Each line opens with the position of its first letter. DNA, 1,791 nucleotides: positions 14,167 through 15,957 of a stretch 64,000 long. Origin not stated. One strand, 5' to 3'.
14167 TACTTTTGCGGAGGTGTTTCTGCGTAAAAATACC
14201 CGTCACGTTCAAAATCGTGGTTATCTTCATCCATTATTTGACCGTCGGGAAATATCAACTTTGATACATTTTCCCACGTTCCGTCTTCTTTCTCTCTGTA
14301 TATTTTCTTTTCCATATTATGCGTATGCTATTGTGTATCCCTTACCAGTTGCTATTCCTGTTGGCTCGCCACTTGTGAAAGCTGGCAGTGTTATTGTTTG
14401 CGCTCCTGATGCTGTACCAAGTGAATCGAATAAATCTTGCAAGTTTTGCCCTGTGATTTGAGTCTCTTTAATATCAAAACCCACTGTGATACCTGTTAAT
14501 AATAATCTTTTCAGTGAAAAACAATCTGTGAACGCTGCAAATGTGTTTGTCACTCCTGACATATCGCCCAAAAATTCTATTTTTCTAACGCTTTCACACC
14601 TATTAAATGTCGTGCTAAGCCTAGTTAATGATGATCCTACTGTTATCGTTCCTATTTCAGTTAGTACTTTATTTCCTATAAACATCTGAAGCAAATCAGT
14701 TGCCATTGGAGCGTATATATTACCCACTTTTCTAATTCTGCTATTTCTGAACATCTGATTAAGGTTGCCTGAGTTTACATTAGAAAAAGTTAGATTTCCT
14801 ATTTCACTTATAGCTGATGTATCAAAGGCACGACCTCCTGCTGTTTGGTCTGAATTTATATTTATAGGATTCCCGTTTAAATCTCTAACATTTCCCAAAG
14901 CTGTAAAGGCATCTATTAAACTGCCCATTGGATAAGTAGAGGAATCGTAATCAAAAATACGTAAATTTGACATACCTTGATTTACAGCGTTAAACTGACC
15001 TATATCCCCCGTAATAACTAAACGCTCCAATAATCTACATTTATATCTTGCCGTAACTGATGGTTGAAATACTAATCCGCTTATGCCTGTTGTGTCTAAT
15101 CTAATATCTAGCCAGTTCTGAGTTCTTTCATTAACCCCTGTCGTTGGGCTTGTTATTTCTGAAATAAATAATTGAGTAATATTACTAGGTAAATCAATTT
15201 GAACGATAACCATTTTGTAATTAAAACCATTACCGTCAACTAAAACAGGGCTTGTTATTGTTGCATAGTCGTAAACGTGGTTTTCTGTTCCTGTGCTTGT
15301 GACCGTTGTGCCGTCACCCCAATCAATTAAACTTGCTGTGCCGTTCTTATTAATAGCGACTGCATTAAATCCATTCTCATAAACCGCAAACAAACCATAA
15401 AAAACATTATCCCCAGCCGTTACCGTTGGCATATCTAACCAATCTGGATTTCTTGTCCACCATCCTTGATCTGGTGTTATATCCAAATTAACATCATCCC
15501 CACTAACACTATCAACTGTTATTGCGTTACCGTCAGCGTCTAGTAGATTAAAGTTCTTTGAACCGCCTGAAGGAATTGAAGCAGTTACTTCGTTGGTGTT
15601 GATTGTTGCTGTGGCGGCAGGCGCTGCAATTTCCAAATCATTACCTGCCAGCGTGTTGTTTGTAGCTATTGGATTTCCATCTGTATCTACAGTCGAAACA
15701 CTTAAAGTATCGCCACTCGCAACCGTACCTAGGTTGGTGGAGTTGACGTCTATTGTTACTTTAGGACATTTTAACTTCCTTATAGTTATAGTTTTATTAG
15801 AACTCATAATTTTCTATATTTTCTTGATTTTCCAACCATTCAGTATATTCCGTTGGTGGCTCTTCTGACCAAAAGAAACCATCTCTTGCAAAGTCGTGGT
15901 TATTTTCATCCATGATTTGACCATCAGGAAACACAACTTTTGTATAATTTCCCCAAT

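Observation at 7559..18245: Triplicated two-gene cassette: BspA-type LRR/PKD-like putative receptor-binding protein plus a conserved 61-67 aa partner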

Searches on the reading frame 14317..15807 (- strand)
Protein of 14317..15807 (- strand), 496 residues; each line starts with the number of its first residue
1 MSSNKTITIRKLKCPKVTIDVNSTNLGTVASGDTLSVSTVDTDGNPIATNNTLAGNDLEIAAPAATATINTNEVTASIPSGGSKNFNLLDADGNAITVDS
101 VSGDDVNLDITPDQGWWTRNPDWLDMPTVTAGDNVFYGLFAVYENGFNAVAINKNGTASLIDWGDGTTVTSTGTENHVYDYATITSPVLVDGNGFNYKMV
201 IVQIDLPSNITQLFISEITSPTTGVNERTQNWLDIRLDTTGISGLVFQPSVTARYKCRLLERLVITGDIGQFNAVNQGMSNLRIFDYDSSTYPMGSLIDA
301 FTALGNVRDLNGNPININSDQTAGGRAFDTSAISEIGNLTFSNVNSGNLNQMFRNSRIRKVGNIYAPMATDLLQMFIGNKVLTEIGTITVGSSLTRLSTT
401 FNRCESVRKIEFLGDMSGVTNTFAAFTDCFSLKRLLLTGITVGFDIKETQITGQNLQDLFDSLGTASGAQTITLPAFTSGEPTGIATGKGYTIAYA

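Call 3: search_protein_families(library=pfam, proteins=[window:14317-15807:-], max_evalue=1)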
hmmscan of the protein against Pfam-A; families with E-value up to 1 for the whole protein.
window:14317-15807:- (496 aa): 1 family
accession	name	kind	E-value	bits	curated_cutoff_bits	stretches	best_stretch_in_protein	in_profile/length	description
PF04509.17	CheC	-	0.0012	19.2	22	0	330-343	3-16/38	CheC-like family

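Call 4: search_protein_families(library=phrogs, proteins=[window:14317-15807:-], max_evalue=0.01)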
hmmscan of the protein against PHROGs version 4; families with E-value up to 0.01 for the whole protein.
window:14317-15807:- (496 aa): 0 families

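Call 13: search_dna_similar(query=window:14317-15807:-, collection=phages, mode=protein, max_rows=30, max_evalue=1)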
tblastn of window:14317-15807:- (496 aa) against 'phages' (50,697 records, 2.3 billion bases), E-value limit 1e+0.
No match.

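Call 14: find_homologous_proteins(query=window:14317-15807:-)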
Query window:14317-15807:- (496 aa): 59 proteins with E <= 0.001 among 8000 candidates.
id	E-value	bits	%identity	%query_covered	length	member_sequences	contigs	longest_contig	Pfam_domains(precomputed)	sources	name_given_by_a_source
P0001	0.0e+0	1086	100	100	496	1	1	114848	-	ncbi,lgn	-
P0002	4.0e-163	562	56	97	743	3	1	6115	-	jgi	-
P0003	1.1e-97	346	45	87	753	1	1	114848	-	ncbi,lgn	-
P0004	5.7e-89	317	44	88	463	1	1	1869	-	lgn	-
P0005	1.1e-88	316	45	84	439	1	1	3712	-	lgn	-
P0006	1.4e-88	316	39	98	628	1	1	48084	-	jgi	jgi:hypothetical protein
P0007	1.5e-87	313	45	91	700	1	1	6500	-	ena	-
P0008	6.2e-86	307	40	98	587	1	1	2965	-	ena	-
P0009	7.8e-86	307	46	77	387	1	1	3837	-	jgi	jgi:hypothetical protein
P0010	3.9e-85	305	44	88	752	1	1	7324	-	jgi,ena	jgi:hypothetical protein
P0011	1.9e-84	302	44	77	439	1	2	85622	-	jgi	jgi:hypothetical protein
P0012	5.9e-79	284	42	88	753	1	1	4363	-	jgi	jgi:hypothetical protein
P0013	3.6e-78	282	44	78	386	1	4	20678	-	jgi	jgi:hypothetical protein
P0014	7.6e-78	281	37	98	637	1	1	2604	-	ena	-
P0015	1.6e-77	279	43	77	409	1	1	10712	-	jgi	jgi:hypothetical protein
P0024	3.5e-68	249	38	97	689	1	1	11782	-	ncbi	-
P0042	5.6e-39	152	33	76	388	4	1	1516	PF13306.13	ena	-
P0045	6.7e-37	146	34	78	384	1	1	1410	PF13306.13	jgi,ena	jgi:hypothetical protein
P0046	2.3e-36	144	33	78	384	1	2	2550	PF13306.13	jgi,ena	jgi:hypothetical protein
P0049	7.9e-29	119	63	16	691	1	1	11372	PF03382.21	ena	-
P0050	7.8e-17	79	26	76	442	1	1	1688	PF03382.21,PF13306.13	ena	-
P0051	5.9e-16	76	25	78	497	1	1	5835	PF03382.21,PF13306.13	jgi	jgi:hypothetical protein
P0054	6.8e-14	70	38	14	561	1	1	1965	PF03382.21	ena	-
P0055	2.3e-10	58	26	65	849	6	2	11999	PF03382.21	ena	-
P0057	6.8e-8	50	34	26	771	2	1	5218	PF03382.21,PF13306.13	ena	-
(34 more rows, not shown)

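Call 20: find_related_loci(query=A3, collection=viral_contigs, flank=10000)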
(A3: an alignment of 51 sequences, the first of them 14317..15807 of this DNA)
Query A3 (496 aa) in viral_contigs; peptide patterns used: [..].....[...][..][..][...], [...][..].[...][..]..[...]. (x = any residue, [..] = any of these).
600 stretches matched a pattern (row limit reached: there are more); 302 encode a relative of the query (tblastn E <= 1e-3); the best 80 are kept; 80 distinct loci.
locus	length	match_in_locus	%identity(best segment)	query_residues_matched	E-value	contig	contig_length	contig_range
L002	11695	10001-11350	39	36-496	3e-73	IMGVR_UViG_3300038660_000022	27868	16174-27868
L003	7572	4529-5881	36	41-496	4e-61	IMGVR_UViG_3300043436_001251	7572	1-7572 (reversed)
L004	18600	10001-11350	36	41-496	4e-57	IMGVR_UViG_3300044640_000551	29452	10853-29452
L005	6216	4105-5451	37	41-496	1e-55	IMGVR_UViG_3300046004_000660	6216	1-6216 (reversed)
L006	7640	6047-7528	34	11-494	2e-54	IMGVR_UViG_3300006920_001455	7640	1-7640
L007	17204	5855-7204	35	41-496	3e-54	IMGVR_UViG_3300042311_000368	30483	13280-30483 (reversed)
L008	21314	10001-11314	33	12-494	3e-52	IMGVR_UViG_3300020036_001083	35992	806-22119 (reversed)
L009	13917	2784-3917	36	117-493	1e-49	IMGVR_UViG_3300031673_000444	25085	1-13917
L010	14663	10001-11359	34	41-496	6e-47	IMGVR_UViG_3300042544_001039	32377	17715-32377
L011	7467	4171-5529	34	41-496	5e-47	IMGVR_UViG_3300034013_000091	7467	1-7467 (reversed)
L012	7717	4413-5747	34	47-496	4e-46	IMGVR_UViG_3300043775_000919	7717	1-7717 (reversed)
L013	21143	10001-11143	34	117-496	2e-43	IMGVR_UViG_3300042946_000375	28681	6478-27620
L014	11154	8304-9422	32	108-493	9e-40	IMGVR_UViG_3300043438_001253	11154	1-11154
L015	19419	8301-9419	32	108-493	1e-39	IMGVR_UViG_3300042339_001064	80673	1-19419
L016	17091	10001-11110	33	117-493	7e-38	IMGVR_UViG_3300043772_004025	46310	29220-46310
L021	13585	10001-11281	28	111-493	1e-25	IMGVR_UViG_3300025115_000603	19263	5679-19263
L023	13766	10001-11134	30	117-493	2e-25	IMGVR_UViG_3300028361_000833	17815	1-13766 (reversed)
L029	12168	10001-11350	25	117-494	6e-22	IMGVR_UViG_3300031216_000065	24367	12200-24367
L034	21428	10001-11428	24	117-493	3e-20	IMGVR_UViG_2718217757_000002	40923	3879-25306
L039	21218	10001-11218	28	117-494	6e-20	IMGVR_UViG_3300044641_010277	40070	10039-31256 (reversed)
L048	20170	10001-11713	28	117-493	4e-19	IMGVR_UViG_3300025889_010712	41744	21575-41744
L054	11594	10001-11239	25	117-493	1e-18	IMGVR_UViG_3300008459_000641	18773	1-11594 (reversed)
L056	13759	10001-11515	25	114-493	2e-18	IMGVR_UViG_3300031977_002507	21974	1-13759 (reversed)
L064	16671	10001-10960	26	117-465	1e-17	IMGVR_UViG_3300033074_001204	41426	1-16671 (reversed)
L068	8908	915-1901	25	110-494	9e-17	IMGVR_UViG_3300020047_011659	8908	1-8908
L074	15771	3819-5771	27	117-493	4e-16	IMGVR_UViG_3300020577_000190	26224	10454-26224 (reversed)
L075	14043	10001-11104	25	117-496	3e-16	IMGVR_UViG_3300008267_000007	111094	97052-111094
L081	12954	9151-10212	28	117-493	2e-15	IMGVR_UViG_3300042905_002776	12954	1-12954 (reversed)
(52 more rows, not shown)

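Call 27: search_protein_families(library=pfam, alignment_id=A3, max_evalue=0.01)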
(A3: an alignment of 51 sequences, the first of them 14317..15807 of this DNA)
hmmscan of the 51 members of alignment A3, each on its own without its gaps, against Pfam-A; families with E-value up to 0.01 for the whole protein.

A. member 1, window:14317-15807:- (496 aa): 1 family
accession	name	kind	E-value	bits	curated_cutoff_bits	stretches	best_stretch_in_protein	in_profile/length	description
PF04509.17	CheC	-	0.0012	19.2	22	0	330-343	3-16/38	CheC-like family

B. families by the number of members that match (of 51 scanned): 6 families
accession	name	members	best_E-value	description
PF13306.12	LRR_5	14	3.9e-12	BspA type Leucine rich repeat region (6 copies)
PF03382.20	DUF285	7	1.7e-22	Mycoplasma protein of unknown function, DUF285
PF23740.1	Ig_ZP2_3rd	1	7e-05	Zona pellucida sperm-binding protein 2, Ig-like domain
PF24204.1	DUF7428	1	0.00039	Domain of unknown function (DUF7428)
PF04509.17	CheC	1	0.0012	CheC-like family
PF12799.13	LRR_4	1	0.0027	Leucine Rich repeats (2 copies)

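Call 28: list_cluster_members(proteins=[P0001, P0003, P0060, P0080, P0024])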
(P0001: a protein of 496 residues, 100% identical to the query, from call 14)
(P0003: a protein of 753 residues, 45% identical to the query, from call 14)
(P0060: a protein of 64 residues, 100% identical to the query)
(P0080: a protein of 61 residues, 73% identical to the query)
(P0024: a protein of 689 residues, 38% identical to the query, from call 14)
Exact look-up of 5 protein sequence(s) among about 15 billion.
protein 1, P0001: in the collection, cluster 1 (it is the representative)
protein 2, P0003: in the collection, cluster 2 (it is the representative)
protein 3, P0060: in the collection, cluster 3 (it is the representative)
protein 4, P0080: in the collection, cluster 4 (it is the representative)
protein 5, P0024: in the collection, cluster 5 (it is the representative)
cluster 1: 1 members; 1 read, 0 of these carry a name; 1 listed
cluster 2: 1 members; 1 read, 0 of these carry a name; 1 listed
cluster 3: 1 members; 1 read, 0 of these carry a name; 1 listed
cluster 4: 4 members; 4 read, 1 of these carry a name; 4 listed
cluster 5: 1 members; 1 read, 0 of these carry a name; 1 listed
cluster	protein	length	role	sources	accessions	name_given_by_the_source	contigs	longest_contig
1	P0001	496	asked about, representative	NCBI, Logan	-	-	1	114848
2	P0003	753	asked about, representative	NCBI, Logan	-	-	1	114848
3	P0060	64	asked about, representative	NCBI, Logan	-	-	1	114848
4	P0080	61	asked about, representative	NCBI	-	-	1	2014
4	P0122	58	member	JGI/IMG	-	hypothetical protein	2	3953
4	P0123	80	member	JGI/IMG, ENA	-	-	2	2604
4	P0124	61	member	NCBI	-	-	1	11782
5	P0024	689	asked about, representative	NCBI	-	-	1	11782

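Call 41: search_protein_families(library=phrogs, alignment_id=A3, max_evalue=0.001)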
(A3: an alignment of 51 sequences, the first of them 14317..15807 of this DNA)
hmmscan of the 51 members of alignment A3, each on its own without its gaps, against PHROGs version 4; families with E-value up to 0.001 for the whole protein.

A. member 1, window:14317-15807:- (496 aa): 0 families

B. families by the number of members that match (of 51 scanned): 6 families
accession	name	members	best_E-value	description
phrog_12180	-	4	1.1e-26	-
phrog_4671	-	3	1.6e-35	-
phrog_22899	-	3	2.9e-26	-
phrog_9915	-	1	1.3e-28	-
phrog_29123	-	1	4.7e-20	-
phrog_11690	-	1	0.00079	tail protein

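Call 51: search_solved_structures(query=A3, max_evalue=1, show_alignments=2)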
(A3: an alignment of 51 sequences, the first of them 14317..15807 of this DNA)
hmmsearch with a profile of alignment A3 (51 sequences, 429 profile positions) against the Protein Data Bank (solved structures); distinct sequences matched with E-value up to 1: 48.
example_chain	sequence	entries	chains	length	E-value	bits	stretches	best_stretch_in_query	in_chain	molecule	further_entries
4fs7_A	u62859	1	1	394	1.4e-13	53.9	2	298-378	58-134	Uncharacterized protein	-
4gt6_A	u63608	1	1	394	4.9e-12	48.9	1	280-387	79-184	Cell surface protein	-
4qxe_A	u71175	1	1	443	2.7e-05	26.7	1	186-373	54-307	Leucine-rich repeat-containing G-protein coupled receptor 4, linker, Variable lymphocyte r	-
5a5c_A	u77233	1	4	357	3.2e-05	26.4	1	196-366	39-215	LRRTM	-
4kt1_A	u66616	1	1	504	5.3e-05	25.7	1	188-373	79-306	Leucine-rich repeat-containing G-protein coupled receptor 4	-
4ufs_A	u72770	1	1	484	0.00019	23.8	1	192-370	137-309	LEUCINE-RICH REPEAT-CONTAINING G-PROTEIN COUPLED RECEPTOR 5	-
4ufr_A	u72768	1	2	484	0.00019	23.8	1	192-370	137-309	LEUCINE-RICH REPEAT-CONTAINING G-PROTEIN COUPLED RECEPTOR 5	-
4kng_A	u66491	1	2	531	0.00027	23.4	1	192-370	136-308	Leucine-rich repeat-containing G-protein coupled receptor 5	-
4bsr_A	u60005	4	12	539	0.00031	23.2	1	192-370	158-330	LEUCINE-RICH REPEAT-CONTAINING G-PROTEIN COUPLED RECEPTOR 5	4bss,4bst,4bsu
9s37_D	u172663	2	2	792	0.00053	22.4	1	188-373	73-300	Leucine-rich repeat-containing G-protein coupled receptor 4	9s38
8xfs_A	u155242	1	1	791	0.00054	22.4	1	188-373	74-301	Leucine-rich repeat-containing G-protein coupled receptor 4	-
8y69_A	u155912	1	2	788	0.00056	22.3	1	188-373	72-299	Leucine-rich repeat-containing G-protein coupled receptor 4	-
8wvu_A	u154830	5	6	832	0.00058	22.3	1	188-373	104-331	Leucine-rich repeat-containing G-protein coupled receptor 4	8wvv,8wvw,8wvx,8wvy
9kb6_A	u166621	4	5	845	0.00063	22.2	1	188-373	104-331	Leucine-rich repeat-containing G-protein coupled receptor 4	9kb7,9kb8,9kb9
9qlv_A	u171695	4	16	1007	0.00087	21.7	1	297-409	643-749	Disease resistance protein ADR2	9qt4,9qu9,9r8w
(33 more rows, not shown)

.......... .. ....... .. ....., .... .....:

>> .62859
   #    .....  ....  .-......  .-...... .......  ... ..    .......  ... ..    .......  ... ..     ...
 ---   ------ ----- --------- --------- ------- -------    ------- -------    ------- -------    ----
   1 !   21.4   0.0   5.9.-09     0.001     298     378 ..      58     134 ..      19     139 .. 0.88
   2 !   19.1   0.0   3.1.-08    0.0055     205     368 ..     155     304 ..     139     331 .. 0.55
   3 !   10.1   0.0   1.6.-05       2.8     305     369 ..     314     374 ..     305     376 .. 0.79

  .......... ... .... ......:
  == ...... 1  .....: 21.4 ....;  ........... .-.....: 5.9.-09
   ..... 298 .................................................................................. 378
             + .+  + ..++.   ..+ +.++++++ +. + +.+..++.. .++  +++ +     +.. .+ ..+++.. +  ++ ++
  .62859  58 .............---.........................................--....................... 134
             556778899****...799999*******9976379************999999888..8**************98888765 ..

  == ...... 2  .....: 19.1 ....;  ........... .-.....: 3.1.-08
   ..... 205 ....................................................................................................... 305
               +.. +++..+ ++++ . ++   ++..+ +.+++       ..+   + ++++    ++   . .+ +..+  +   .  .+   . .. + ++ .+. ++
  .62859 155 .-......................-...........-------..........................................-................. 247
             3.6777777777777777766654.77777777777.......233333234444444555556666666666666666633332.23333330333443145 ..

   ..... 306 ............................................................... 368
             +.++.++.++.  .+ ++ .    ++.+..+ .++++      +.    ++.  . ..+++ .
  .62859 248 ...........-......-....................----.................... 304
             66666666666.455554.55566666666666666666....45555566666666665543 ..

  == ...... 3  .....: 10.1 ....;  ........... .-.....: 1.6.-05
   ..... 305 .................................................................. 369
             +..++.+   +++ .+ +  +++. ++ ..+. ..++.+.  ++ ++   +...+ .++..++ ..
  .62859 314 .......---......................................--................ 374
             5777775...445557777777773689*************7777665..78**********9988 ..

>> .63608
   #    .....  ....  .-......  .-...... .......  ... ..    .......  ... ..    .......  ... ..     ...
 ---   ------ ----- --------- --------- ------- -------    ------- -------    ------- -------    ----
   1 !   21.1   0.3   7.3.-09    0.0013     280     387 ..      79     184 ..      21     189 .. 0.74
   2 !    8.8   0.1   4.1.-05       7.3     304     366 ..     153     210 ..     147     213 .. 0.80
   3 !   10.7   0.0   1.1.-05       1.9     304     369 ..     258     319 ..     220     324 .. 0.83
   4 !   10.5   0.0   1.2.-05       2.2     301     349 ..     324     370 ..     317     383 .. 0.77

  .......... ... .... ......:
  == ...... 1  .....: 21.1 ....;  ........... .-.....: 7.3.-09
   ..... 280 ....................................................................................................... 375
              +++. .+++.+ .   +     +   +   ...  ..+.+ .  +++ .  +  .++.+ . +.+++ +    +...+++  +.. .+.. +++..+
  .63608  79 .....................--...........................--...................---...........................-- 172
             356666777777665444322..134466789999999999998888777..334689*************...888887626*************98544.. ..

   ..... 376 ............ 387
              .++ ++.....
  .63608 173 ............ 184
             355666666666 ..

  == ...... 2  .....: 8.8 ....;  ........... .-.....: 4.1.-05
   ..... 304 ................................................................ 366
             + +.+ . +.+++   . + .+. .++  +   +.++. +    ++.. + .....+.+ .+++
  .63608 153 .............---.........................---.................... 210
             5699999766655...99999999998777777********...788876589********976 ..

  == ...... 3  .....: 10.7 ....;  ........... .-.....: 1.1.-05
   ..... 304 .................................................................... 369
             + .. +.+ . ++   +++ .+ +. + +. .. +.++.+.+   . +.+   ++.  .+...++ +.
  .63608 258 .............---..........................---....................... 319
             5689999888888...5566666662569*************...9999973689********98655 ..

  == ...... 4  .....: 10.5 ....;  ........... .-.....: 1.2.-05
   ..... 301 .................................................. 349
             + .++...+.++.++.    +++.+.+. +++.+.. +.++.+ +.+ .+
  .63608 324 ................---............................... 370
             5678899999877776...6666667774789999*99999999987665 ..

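Call 61: search_protein_families(library=ncbifam, proteins=[window:14317-15807:-], max_evalue=0.01)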
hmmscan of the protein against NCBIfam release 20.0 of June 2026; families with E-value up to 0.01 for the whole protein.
window:14317-15807:- (496 aa): 0 families

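Call 64: search_dna_similar(query=P0051, collection=phages, mode=protein, max_evalue=0.001, max_rows=25)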
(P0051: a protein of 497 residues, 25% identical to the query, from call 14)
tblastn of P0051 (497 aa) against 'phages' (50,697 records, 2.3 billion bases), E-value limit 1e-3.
Records with a match: 42; places in all: 111; records where one place covers at least 80% of the query: 4.
Best place of each record, by identity: <60% 42.
By first word of the organism name: Klebsiella 14; Listeria 8; Prevotella 5; Synechococcus 4; Sphingomonas 2; Bacteriophage 2; Aeromonas 2; Vibrio 2; Butyrivibrio 2; uncultured 1.
By host as written in the record: Klebsiella pneumoniae 12; Listeria monocytogenes 8; Prevotella sp. 5; - 3; Synechococcus sp. CBW1002 2; Synechococcus sp. WH7803 2; Klebsiella pneumoniae ST16-OXA48 2; Sphingomonas paucimobilis, Felix d'Herelle Reference Center for Phages host ... 2; and 4 more.
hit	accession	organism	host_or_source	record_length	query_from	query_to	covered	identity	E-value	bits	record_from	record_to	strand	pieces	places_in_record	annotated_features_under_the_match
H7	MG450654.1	Synechococcus phage S-CBWM1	Synechococcus sp. CBW1002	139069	27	473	90%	30.3%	1e-12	201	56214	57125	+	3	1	putative tail protein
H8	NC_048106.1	Synechococcus phage S-CBWM1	Synechococcus sp. CBW1002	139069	27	473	90%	30.3%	1e-12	201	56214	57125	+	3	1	putative tail protein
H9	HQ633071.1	Synechococcus phage S-SKS1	Synechococcus sp. WH7803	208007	48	496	90%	25.0%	6e-16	154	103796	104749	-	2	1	hypothetical protein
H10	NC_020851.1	Synechococcus phage S-SKS1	Synechococcus sp. WH7803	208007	48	496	90%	25.0%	6e-16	154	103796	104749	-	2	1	hypothetical protein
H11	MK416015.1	Klebsiella phage ST16-OXA48phi5.4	Klebsiella pneumoniae ST16-OXA48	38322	163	491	66%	28.1%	3e-6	56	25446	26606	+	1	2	tail protein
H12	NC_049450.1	Klebsiella phage ST16-OXA48phi5.4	Klebsiella pneumoniae ST16-OXA48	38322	163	491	66%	28.1%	3e-6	56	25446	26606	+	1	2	tail protein I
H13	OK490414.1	Klebsiella phage Kp4861-1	Klebsiella pneumoniae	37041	163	491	66%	27.1%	1e-5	54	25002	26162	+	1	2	record has no annotation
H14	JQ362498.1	Sphingomonas phage PAU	Sphingomonas paucimobilis, Felix ...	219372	168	468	61%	28.1%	3e-22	107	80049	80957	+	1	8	103: gp103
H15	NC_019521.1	Sphingomonas phage PAU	Sphingomonas paucimobilis, Felix ...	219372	168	468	61%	28.1%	3e-22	107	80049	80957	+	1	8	103: gp103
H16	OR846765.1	Listeria phage LM 4-11-1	Listeria monocytogenes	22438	165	446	57%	27.7%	2e-9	119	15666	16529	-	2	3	record has no annotation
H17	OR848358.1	Listeria phage LM 4-14-1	Listeria monocytogenes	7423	165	446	57%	27.2%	1e-9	67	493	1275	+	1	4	record has no annotation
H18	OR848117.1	Listeria phage LM 4-14-1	Listeria monocytogenes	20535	176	429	51%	30.0%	9e-24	111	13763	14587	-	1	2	record has no annotation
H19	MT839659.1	Bacteriophage sp.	human fecal samples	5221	163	481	64%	23.6%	5e-4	49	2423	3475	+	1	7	record has no annotation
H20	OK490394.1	Klebsiella phage Kp4845-1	Klebsiella pneumoniae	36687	179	402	45%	32.8%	7e-16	87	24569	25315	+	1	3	record has no annotation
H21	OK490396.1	Klebsiella phage Kp4846-1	Klebsiella pneumoniae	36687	179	402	45%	32.8%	7e-16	87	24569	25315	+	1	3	record has no annotation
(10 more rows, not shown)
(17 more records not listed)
